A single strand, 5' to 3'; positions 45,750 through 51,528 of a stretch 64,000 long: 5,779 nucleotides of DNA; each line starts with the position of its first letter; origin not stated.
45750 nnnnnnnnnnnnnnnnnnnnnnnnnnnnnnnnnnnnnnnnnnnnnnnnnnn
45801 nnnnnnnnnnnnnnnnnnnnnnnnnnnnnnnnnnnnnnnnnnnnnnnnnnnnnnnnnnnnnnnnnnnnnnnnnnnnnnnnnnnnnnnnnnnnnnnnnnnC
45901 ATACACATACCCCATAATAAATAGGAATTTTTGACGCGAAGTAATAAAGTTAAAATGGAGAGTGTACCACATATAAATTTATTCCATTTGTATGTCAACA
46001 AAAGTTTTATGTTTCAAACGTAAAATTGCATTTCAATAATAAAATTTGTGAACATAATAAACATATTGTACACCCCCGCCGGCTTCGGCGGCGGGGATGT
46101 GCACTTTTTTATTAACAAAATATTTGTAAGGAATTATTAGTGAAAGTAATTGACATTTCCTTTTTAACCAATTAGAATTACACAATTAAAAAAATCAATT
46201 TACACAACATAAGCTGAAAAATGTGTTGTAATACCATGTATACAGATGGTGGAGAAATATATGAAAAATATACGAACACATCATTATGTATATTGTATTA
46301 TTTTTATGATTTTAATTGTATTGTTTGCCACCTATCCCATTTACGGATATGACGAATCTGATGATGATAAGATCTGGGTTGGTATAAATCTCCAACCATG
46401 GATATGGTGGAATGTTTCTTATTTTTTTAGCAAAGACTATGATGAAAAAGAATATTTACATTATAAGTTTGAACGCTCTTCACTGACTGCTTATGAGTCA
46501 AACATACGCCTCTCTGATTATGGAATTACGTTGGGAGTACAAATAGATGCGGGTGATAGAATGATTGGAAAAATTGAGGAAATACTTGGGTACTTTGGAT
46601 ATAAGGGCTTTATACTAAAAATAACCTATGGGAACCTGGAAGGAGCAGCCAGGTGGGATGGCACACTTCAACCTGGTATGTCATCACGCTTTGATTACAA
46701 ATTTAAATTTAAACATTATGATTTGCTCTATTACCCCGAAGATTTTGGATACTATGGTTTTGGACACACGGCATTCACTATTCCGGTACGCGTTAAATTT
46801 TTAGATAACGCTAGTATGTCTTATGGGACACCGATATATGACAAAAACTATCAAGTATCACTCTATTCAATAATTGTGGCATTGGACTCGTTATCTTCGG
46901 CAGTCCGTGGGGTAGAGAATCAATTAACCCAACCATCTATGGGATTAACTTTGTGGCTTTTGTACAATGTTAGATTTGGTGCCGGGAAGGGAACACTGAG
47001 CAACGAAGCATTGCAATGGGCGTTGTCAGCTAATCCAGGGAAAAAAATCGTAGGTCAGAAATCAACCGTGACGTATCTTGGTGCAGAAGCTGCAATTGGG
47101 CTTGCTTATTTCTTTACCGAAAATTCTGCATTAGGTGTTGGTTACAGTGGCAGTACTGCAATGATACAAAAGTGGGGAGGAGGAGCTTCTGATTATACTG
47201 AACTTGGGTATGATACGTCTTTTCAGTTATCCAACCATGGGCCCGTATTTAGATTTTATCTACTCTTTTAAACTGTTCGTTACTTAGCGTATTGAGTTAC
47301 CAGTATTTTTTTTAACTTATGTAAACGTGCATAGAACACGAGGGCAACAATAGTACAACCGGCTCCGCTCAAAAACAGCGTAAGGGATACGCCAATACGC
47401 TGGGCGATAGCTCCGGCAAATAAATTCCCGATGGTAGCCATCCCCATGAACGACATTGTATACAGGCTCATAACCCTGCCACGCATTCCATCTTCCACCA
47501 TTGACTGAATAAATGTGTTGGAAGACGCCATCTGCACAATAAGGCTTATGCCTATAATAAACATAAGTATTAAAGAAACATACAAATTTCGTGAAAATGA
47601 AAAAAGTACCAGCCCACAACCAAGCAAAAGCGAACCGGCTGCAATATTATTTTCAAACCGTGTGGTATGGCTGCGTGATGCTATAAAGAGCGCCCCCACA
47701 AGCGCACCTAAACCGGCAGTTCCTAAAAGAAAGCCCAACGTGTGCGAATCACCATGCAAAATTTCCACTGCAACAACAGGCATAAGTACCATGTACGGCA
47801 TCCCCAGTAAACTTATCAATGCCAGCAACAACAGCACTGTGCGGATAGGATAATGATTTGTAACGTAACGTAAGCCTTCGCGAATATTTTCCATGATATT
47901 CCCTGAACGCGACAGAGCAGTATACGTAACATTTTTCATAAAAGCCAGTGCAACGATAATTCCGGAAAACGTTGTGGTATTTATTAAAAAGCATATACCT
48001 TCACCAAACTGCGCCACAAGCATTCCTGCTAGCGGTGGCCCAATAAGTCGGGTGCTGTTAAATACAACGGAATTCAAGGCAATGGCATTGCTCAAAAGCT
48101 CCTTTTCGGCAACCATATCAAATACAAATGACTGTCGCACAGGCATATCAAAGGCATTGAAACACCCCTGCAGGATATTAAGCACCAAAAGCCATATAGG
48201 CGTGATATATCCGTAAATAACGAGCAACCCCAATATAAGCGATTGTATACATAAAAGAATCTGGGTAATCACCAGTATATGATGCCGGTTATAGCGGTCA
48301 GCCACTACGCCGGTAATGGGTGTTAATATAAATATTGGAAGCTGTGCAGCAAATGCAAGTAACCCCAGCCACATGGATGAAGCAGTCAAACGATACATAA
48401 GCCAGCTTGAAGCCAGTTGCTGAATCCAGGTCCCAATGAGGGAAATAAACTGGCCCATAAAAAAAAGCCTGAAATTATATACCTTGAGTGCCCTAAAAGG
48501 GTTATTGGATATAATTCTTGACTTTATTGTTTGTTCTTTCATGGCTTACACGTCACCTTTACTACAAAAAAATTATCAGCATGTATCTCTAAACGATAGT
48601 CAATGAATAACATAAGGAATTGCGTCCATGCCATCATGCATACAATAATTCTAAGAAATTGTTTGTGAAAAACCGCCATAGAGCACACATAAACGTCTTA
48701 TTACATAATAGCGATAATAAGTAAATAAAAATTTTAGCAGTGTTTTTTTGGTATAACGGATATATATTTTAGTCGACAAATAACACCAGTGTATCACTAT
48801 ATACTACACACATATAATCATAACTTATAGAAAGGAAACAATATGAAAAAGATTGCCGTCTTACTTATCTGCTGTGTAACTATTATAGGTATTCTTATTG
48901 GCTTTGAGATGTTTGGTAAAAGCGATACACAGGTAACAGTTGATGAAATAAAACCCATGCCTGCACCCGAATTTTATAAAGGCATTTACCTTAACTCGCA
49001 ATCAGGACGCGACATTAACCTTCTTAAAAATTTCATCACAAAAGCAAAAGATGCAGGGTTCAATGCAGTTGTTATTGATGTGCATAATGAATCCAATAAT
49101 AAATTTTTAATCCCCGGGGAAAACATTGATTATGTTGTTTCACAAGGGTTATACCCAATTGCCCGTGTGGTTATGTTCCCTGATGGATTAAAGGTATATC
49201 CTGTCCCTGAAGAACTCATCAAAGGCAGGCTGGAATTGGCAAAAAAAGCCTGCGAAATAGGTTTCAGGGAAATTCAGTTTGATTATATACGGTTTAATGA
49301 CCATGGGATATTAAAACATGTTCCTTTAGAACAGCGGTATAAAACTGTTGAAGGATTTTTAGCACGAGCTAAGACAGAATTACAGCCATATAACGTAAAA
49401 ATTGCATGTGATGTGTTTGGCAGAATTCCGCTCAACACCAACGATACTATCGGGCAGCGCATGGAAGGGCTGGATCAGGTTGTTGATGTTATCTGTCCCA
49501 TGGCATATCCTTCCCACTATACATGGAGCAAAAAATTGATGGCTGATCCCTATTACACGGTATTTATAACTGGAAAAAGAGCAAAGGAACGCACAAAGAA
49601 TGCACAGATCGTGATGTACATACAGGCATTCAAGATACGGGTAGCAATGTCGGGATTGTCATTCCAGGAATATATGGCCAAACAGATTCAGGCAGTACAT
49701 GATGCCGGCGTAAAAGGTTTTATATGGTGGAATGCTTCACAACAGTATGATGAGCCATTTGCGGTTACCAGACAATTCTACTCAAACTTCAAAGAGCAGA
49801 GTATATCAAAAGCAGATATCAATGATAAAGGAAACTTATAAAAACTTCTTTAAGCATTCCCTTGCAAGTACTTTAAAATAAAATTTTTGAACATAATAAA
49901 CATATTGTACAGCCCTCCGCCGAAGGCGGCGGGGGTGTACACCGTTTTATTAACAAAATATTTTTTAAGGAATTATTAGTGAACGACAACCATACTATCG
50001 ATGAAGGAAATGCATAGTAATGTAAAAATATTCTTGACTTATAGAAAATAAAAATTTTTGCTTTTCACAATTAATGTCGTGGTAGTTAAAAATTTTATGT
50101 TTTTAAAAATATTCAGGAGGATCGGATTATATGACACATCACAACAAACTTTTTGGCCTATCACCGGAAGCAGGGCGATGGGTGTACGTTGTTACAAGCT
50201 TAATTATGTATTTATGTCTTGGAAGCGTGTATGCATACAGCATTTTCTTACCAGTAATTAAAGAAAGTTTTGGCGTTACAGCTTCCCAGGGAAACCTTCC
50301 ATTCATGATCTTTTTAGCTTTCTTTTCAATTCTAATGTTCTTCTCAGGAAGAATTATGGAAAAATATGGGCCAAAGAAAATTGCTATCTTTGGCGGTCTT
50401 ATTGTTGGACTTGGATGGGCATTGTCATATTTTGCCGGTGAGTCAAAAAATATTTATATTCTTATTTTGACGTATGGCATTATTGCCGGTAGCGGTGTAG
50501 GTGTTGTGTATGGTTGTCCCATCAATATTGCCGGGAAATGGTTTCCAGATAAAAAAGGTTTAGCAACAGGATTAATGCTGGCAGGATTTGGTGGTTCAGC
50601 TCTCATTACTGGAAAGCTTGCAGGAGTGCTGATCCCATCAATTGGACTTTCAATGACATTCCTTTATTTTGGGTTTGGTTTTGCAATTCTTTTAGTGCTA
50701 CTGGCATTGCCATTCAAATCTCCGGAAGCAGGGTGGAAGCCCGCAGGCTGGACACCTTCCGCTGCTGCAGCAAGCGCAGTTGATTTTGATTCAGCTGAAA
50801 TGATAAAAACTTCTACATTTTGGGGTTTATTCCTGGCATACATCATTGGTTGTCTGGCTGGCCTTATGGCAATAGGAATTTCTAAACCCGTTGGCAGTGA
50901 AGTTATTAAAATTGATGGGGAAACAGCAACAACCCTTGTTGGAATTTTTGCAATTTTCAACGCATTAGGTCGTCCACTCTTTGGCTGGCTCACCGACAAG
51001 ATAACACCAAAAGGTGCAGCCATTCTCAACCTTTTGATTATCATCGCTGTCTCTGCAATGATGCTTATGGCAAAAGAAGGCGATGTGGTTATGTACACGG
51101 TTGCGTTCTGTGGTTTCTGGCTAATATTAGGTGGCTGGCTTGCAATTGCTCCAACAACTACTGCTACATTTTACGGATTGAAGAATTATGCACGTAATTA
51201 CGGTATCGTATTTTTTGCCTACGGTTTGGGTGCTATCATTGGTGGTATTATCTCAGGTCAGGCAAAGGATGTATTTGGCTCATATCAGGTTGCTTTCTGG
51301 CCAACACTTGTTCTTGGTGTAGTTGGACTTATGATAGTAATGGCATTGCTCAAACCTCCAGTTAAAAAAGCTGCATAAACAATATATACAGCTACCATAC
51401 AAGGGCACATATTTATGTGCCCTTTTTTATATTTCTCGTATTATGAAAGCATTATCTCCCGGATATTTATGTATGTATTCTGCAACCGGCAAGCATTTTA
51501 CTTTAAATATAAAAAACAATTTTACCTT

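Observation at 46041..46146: Paralogous hairpin element (partner at 49881-49982) with compensatory stem changes, a UUCG loop and a conserved 5' box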

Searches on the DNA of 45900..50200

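Call 59: search_rna_families(source=window, start=45900, end=50200, threshold=evalue, max_evalue=5)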
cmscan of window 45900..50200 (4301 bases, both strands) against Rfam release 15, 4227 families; matches with E-value up to 5: 3.
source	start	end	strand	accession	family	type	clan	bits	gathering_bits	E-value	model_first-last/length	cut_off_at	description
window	46434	46500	+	RF01422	snoR116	Gene; snRNA; snoRNA; CD-box;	-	19.9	47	2.8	1-86/86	no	small nucleolar RNA snoR116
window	46058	46210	-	RF01807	GIR1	Gene; ribozyme;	-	15.6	100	2.2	1-201/201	no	GIR1 branching ribozyme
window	49226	49389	+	RF02687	RAGATH-8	Gene; sRNA;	-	12.6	86.7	4.2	1-276/276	no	RAGATH-8 RNA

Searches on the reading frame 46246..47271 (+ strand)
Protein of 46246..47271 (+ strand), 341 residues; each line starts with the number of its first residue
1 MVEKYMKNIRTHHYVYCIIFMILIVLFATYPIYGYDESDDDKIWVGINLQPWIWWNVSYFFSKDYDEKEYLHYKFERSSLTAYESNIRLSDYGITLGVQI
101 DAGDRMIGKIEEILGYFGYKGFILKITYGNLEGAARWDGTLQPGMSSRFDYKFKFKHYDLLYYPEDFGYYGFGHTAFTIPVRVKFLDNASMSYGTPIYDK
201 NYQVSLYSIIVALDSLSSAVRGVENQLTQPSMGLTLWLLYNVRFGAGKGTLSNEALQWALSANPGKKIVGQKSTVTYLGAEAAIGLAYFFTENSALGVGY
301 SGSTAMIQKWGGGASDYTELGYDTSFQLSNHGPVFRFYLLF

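Call 10: search_protein_families(library=pfam, proteins=[window:46246-47271:+])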
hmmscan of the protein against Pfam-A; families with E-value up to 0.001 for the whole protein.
window:46246-47271:+ (341 aa): 0 families

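Call 11: find_encoding_contigs(protein=window:46246-47271:+, flank=10000, max_places=10)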
Protein window:46246-47271:+ (341 aa): no gene with exactly this product is on record in the collection.

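Call 43: search_protein_families(library=ncbifam, proteins=[window:46246-47271:+], max_evalue=0.01)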
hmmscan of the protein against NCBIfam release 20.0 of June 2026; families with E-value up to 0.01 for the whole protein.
window:46246-47271:+ (341 aa): 0 families

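Call 44: find_homologous_proteins(query=window:46246-47271:+)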
Query window:46246-47271:+ (341 aa): 4 proteins with E <= 0.001 among 1341 candidates.
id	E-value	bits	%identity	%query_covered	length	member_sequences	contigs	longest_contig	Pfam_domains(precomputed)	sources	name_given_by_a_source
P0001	9.3e-227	770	100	99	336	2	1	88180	-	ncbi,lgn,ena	-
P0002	6.7e-156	537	75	89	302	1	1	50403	-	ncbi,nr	ncbi:MAG: hypothetical protein N3F66_05085, partial [Spirochaetes bacterium]|nr:hypothetical protein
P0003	5.0e-118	413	75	69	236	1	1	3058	-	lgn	-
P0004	1.3e-26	112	70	23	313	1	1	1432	PF00491.27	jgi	jgi:agmatinase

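Call 45: find_encoding_contigs(protein=P0001, flank=3000, max_places=5)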
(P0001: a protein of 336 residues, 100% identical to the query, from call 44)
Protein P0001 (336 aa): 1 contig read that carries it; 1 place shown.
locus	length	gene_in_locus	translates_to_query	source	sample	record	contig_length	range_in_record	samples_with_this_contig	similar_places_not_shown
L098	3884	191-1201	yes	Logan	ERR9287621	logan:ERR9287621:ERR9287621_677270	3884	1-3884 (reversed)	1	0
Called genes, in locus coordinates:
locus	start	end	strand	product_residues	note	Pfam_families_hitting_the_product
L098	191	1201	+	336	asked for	-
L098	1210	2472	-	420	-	PF05977:MFS_3, PF07690:MFS_1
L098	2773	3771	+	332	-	PF13200:DUF4015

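Call 46: find_encoding_contigs(protein=P0002, flank=10000, max_places=5)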
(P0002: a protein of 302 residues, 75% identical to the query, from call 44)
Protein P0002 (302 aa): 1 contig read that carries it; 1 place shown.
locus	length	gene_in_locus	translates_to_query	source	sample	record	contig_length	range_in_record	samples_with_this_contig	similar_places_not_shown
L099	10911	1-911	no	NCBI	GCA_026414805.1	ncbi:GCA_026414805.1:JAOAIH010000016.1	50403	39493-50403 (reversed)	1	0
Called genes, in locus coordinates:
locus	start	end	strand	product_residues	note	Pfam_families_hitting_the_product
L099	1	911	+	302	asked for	?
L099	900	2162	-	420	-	PF05977:MFS_3, PF07690:MFS_1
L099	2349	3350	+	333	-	PF13200:DUF4015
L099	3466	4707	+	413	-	PF07690:MFS_1, PF13347:MFS_2 (faint)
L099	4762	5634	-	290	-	PF01937:ARMT1-like_dom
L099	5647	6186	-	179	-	PF00156:Pribosyltran, PF24390:PRTase-CE (weak)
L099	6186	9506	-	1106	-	PF25596:CPSase_L_D1, PF02222:ATP-grasp (faint), PF02786:CPSase_L_D2, PF02787:CPSase_L_D3, PF25596:CPSase_L_D1, PF02786:CPSase_L_D2, PF15632:ATPgrasp_Ter, PF02142:MGS, +3 more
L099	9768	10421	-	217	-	PF02470:MlaD, PF28544:Helical_needle (faint)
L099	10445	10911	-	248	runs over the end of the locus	PF00005:ABC_tran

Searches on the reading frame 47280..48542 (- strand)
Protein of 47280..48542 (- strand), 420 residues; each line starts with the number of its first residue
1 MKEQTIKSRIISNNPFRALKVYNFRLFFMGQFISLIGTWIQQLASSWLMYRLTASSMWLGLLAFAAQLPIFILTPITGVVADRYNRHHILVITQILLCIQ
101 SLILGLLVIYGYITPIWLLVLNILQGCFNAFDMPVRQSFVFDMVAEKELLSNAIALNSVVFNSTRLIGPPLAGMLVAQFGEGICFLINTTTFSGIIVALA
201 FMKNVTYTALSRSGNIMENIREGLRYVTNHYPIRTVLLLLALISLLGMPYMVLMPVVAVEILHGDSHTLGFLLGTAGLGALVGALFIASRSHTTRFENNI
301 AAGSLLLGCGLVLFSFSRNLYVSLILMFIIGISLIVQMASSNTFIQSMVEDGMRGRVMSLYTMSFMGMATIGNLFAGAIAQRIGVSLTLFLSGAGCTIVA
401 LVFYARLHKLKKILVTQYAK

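Call 10: search_protein_families(library=pfam, proteins=[window:47280-48542:-])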
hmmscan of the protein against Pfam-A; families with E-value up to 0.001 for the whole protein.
window:47280-48542:- (420 aa): 2 families
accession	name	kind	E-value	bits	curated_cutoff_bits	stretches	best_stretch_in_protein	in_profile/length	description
PF05977.19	MFS_3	-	4.7e-69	233.6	27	1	15-405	3-392/524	Transmembrane secretion effector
PF07690.21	MFS_1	-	1.8e-38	132.8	33.4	2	28-372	2-346/347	Major Facilitator Superfamily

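Call 43: search_protein_families(library=ncbifam, proteins=[window:47280-48542:-], max_evalue=0.01)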
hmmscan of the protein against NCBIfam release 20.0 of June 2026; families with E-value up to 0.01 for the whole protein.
window:47280-48542:- (420 aa): 13 families
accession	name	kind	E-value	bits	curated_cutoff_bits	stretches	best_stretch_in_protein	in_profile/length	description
TIGR00900.1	2A0121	subfamily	1.1e-52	179.7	319.6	1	24-384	1-364/364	H+ Antiporter protein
NF007792.0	PRK10489.1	equivalog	4.6e-34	118.1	324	1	22-416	17-408/419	enterobactin transporter EntS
NF000246.1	macrolide_MefC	exception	1.8e-24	86.6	870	1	20-405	8-394/407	macrolide efflux MFS transporter Mef(C)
NF000051.1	macrolide_MefB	exception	8.9e-23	80.9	800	1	23-402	10-391/409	macrolide efflux MFS transporter Mef(B)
NF052575.1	MFS_efflux_Tap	equivalog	2e-21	76.5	625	1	29-410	11-397/401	multidrug efflux MFS transporter Tap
NF000245.1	macrolide_MefA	exception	8.1e-20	71.3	675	1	23-403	10-393/405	macrolide efflux MFS transporter Mef(A)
NF012178.0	tet_MFS_V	exception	2.5e-17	63.1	640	1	53-402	41-393/409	tetracycline efflux MFS transporter Tet(V)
TIGR00880.1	2_A_01_02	superfamily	3e-13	50.1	131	1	70-202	11-137/141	multidrug resistance protein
NF053757.1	BclibactTpBcbE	equivalog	8.7e-10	38.1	600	1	67-403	47-384/394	bacillibactin exporter BcbE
NF006386.0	PRK08633.1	equivalog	1.4e-09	36.3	1221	1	49-410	39-410/1147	acyl-[ACP]--phospholipid O-acyltransferase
NF000154.1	macrolide_MefEN2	exception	2.1e-09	37.2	800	1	29-394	13-379/401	macrolide efflux MFS transporter Mef(En2)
TIGR00881.1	2A0104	subfamily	1.1e-07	31.3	407.75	2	304-408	67-172/379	phosphoglycerate transporter protein PgtP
NF002962.0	PRK03633.1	equivalog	0.0029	16.8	361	0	75-190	254-359/382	MFS transporter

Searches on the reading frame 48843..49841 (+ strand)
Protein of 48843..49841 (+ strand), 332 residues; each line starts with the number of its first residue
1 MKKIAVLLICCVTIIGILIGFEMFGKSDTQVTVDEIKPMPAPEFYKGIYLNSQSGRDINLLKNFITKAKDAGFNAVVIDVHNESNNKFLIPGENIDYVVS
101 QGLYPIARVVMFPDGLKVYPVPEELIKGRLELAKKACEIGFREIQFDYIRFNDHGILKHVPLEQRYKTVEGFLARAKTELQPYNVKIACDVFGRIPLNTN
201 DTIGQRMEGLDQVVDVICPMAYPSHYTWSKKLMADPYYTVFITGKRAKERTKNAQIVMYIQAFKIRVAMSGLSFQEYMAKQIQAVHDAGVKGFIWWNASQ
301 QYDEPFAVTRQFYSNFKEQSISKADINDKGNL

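Call 10: search_protein_families(library=pfam, proteins=[window:48843-49841:+])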
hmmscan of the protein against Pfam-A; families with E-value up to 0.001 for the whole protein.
window:48843-49841:+ (332 aa): 1 family
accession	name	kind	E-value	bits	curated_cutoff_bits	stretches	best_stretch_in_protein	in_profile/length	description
PF13200.12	DUF4015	-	5e-50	170.8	27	1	123-302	120-313/313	Putative glycosyl hydrolase domain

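Call 35: find_encoding_contigs(protein=window:48843-49841:+, flank=10000, max_places=10)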
Protein window:48843-49841:+ (332 aa): 1 contig read that carries it; 1 place shown.
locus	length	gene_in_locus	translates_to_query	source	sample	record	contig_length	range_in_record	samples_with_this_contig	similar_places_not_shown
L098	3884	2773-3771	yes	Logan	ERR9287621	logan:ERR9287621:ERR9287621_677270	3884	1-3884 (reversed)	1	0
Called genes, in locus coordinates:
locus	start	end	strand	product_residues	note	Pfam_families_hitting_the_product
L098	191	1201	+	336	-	-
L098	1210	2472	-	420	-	PF05977:MFS_3, PF07690:MFS_1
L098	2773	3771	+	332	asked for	PF13200:DUF4015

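Call 43: search_protein_families(library=ncbifam, proteins=[window:48843-49841:+], max_evalue=0.01)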
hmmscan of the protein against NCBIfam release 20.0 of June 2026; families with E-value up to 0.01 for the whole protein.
window:48843-49841:+ (332 aa): 0 families

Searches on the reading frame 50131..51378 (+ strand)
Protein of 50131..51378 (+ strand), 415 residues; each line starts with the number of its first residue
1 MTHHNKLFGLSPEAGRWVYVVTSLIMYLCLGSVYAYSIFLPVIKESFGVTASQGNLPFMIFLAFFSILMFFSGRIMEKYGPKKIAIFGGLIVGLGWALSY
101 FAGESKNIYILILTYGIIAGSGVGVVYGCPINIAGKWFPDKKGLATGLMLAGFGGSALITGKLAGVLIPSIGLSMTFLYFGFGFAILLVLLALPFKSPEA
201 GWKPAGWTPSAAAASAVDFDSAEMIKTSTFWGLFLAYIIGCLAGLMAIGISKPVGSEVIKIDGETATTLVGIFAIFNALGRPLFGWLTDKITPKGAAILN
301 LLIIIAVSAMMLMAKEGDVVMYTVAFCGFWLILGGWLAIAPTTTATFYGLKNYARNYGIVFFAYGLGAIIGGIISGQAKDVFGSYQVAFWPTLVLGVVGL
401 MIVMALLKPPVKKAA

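Call 10: search_protein_families(library=pfam, proteins=[window:50131-51378:+])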
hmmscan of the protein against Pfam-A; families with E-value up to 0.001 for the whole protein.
window:50131-51378:+ (415 aa): 3 families
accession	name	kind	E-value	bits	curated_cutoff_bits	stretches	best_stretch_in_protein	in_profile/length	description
PF07690.21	MFS_1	-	4.2e-35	121.7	33.4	1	28-340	7-319/347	Major Facilitator Superfamily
PF13347.12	MFS_2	-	5.1e-07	29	27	1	176-361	170-359/427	MFS/sugar transport protein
PF23262.1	NFD4_C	-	0.00044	20.5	27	0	224-372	13-161/215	NFD4, C-terminal domain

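Call 13: find_encoding_contigs(protein=window:50131-51378:+, flank=10000, max_places=10)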
Protein window:50131-51378:+ (415 aa): 1 contig read that carries it; 1 place shown.
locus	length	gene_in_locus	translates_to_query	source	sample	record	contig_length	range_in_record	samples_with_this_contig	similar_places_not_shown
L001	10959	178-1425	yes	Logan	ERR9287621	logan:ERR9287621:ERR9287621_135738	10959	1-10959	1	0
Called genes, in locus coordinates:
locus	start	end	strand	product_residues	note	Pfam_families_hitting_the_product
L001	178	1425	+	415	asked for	PF07690:MFS_1, PF13347:MFS_2 (faint)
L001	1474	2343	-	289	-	PF01937:ARMT1-like_dom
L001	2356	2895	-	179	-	PF00156:Pribosyltran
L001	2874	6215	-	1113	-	PF25596:CPSase_L_D1, PF02222:ATP-grasp (weak), PF02786:CPSase_L_D2, PF07478:Dala_Dala_lig_C (weak), PF02787:CPSase_L_D3, PF25596:CPSase_L_D1, PF02786:CPSase_L_D2, PF02142:MGS, +3 more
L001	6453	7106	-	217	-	PF02470:MlaD, PF28544:Helical_needle (weak)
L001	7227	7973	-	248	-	PF00005:ABC_tran, PF13304:AAA_21 (faint)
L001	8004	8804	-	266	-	PF02405:MlaE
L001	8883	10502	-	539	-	-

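Call 43: search_protein_families(library=ncbifam, proteins=[window:50131-51378:+], max_evalue=0.01)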
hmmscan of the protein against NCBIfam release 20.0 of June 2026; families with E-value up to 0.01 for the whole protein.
window:50131-51378:+ (415 aa): 13 families
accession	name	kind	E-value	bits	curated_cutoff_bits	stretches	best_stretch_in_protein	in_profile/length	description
NF049980.1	SfMCT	equivalog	1.4e-110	369.5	320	1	16-395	1-378/378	L-lactate MFS transporter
TIGR00890.1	2A0111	subfamily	1.5e-68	231.5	374.85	1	16-386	2-362/377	oxalate/formate antiport family MFS transporter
TIGR04259.1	oxa_formateAnti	equivalog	1.9e-53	181.8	335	1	16-411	1-396/405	oxalate/formate MFS antiporter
NF038246.1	bile_salt_MFS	equivalog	2.5e-12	46.4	400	1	38-404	27-401/408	conjugated bile salt MFS transporter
TIGR00895.1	2A0115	subfamily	2e-11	43.5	418.55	1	16-192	15-189/398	aromatic acid/H+ symport family MFS transporter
TIGR00892.1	2A0113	subfamily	2.6e-11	42.9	586.1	1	12-181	11-180/455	monocarboxylate transporter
TIGR00886.1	2A0108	subfamily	2.1e-09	37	311.7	1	22-329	6-330/368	NarK family nitrate/nitrite MFS transporter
TIGR00893.1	2A0114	subfamily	9.2e-08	31.4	395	1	34-406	11-398/399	D-galactonate transporter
TIGR00883.1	2A0106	subfamily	3.8e-07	29.5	443.45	1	247-388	255-389/400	metabolite/H+ symporter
NF012195.0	tet_MFS_H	exception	0.00012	21.3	840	1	62-217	51-202/392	tetracycline efflux MFS transporter Tet(H)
NF007782.0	PRK10473.1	subfamily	0.00038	19.6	417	1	23-133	8-115/394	MdtL family multidrug efflux MFS transporter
TIGR00880.1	2_A_01_02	superfamily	0.0033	17.5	131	1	61-193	3-136/141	multidrug resistance protein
NF053813.1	MFS_TcaB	equivalog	0.0097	14.7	475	0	32-188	21-167/396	putative multidrug effflux MFS transporter TcaB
